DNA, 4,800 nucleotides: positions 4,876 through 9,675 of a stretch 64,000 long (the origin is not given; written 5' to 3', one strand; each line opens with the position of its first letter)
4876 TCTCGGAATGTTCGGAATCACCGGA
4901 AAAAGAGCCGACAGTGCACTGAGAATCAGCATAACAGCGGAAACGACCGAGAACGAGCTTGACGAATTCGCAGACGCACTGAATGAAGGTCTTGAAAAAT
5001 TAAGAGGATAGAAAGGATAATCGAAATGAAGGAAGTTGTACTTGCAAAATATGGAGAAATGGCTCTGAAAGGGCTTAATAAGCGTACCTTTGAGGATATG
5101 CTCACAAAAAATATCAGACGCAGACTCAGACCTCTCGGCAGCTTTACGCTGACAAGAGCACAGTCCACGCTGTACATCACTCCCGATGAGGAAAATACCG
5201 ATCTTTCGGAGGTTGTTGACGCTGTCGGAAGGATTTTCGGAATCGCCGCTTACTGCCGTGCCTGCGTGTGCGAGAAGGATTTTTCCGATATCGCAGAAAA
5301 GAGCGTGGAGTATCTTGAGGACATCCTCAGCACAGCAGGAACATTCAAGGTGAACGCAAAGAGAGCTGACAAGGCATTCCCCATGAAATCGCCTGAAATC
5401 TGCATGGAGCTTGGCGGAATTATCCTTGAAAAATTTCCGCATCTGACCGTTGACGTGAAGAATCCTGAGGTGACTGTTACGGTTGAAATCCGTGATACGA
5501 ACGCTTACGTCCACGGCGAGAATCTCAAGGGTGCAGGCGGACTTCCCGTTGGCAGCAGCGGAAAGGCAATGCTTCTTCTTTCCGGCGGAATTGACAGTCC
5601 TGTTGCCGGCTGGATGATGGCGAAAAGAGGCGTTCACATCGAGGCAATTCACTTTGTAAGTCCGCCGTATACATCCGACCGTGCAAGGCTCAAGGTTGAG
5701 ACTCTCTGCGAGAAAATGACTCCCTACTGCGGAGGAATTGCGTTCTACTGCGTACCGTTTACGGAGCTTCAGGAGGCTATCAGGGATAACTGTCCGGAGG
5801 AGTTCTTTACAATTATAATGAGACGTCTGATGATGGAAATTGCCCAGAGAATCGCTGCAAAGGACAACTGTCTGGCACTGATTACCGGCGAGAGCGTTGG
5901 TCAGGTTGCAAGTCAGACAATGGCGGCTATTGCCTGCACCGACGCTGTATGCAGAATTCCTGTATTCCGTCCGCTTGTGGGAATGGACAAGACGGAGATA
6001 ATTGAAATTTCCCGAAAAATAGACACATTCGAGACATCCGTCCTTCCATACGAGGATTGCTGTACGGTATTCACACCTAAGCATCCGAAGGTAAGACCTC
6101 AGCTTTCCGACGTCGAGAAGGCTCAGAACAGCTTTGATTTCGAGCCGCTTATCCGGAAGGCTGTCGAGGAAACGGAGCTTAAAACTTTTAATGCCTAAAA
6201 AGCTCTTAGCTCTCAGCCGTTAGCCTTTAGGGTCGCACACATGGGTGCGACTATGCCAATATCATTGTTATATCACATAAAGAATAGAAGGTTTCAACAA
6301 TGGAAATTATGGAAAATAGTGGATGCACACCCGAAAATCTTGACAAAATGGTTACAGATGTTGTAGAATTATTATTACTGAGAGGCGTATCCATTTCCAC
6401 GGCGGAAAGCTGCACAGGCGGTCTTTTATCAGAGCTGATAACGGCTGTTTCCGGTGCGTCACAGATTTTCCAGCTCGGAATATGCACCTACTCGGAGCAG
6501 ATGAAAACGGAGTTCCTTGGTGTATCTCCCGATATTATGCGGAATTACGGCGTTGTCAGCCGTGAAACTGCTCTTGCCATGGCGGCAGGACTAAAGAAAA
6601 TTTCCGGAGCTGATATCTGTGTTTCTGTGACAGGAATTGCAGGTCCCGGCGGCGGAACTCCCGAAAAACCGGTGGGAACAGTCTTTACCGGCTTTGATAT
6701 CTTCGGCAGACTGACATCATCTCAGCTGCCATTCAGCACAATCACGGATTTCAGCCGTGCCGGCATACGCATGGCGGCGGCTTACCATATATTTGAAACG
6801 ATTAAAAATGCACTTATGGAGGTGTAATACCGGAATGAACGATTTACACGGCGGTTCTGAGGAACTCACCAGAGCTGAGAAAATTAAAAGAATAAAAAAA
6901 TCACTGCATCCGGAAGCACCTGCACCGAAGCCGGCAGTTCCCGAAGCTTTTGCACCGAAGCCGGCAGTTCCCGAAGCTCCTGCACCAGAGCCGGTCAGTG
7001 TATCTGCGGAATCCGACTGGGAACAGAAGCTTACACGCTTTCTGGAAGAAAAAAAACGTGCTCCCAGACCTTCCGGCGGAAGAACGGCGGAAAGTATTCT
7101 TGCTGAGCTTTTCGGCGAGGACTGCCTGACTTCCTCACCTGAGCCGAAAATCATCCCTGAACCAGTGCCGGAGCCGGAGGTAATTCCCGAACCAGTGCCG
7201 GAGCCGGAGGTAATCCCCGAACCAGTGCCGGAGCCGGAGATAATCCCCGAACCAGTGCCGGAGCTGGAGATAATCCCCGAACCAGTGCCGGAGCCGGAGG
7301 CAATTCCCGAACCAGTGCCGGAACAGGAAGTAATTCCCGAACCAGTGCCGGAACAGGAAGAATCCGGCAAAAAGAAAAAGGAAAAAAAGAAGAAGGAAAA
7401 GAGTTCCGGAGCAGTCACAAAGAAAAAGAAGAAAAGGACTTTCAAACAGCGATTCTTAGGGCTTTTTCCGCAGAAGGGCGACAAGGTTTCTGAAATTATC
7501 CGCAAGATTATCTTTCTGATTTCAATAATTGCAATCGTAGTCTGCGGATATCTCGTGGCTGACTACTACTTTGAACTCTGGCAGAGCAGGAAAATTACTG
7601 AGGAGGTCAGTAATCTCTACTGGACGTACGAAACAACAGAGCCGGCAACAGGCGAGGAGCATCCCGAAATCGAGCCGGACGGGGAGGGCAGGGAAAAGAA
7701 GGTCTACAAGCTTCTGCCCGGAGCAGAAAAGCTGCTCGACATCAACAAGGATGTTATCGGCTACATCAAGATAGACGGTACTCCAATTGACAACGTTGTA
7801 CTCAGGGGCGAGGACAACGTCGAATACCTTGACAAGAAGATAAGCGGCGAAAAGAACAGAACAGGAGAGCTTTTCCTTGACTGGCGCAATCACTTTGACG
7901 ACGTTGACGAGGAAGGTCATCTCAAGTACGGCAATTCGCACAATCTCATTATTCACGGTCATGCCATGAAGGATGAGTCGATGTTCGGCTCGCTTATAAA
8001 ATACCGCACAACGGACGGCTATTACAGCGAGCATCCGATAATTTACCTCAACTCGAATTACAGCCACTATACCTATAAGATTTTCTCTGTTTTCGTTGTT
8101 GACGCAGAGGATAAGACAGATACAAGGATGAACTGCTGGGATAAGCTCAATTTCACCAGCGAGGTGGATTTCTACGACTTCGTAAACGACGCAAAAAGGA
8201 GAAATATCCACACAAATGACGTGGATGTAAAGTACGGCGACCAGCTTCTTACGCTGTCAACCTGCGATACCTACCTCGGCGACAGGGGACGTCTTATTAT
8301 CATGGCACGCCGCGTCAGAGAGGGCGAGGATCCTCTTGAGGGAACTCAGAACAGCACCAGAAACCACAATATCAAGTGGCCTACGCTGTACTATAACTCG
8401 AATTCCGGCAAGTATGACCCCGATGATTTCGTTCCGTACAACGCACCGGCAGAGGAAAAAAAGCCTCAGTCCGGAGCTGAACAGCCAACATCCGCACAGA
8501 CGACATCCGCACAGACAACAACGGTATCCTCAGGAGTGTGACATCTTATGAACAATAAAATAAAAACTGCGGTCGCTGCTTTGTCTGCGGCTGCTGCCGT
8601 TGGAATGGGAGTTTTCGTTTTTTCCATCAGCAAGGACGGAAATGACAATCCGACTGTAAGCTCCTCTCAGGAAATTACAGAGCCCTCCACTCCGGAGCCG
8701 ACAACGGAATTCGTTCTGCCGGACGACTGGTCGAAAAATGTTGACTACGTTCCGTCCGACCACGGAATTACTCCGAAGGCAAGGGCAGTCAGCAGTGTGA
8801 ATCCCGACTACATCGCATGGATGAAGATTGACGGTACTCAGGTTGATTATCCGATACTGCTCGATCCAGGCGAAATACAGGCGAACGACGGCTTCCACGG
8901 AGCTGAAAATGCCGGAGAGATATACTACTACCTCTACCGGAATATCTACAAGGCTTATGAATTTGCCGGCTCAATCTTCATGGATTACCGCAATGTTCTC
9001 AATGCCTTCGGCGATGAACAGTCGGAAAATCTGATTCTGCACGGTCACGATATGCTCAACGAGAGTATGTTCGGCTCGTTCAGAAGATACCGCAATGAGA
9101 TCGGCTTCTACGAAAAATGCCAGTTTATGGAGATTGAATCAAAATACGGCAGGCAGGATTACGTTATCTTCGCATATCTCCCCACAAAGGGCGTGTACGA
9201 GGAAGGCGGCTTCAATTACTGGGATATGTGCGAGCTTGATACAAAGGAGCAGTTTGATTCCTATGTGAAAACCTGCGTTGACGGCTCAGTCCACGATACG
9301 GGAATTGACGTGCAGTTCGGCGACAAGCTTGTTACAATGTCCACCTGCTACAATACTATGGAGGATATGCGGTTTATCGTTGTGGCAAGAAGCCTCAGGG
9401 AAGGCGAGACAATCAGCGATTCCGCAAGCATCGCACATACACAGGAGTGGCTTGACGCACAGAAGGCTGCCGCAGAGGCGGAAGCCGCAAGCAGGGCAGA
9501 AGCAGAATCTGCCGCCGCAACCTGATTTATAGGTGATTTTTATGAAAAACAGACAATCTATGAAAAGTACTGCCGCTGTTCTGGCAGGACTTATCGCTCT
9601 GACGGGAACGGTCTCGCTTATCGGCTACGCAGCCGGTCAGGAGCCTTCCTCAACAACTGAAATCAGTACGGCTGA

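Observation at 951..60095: A combinatorial mosaic of short repeat modules fills at least 14 intergenic gaps (about 3.3 kb, about 5% of the window)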

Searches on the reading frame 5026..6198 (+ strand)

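Call 10: search_protein_families(library=pfam, proteins=[window:5026-6198:+])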
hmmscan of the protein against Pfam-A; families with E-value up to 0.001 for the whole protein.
window:5026-6198:+ (390 aa): 4 families
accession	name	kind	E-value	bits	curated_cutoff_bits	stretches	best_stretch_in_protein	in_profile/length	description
PF02568.20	ThiI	-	6.7e-66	222.1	20.5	1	176-372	1-197/197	Thiamine biosynthesis protein (ThiI)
PF22025.1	ThiI_fer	-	1.1e-20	74.2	25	1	4-77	1-72/72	ThiI ferredoxin-like domain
PF02926.22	THUMP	-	1.6e-18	67.3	20.6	1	83-162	1-81/84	THUMP domain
PF06508.19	QueC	-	1.6e-05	25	22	0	180-210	1-31/210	Queuosine biosynthesis protein QueC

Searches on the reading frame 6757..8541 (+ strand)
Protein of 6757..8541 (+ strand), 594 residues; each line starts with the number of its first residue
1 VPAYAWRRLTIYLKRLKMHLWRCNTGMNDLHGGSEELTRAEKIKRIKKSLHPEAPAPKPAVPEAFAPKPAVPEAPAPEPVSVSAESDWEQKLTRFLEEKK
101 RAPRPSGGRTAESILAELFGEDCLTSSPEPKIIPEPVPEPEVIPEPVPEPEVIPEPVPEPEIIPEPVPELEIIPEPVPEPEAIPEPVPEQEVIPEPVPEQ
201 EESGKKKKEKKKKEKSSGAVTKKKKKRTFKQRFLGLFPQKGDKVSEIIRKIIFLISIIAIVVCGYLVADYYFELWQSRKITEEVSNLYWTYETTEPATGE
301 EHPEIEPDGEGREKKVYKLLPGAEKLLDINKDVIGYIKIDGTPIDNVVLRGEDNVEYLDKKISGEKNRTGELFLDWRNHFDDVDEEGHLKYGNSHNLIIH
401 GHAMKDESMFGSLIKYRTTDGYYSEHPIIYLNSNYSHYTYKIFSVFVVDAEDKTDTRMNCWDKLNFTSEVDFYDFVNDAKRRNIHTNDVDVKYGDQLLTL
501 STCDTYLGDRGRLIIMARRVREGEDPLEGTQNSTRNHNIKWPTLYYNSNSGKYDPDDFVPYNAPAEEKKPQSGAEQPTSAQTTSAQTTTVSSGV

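Call 10: search_protein_families(library=pfam, proteins=[window:6757-8541:+])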
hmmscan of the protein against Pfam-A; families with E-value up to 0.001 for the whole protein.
window:6757-8541:+ (594 aa): 1 family
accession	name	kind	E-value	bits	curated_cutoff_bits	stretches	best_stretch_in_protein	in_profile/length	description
PF04203.18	Sortase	-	1.2e-11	44.9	26.6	1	391-520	34-125/125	Sortase domain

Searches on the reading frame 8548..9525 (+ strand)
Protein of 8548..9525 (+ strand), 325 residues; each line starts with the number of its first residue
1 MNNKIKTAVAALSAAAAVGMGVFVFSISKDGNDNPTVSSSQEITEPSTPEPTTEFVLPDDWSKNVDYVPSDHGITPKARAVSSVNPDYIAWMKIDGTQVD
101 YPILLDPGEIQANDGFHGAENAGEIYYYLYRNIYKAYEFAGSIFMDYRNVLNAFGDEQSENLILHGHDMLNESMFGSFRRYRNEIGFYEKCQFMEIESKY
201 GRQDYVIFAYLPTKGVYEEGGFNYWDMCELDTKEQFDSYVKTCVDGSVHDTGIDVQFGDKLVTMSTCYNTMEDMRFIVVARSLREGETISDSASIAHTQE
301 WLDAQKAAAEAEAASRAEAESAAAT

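Call 54: search_protein_families(library=pfam, proteins=[window:8548-9525:+])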
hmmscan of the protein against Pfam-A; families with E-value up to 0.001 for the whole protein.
window:8548-9525:+ (325 aa): 1 family
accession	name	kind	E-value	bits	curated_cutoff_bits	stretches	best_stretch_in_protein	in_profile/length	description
PF04203.18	Sortase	-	6.5e-06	26.3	26.6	1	141-281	24-123/125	Sortase domain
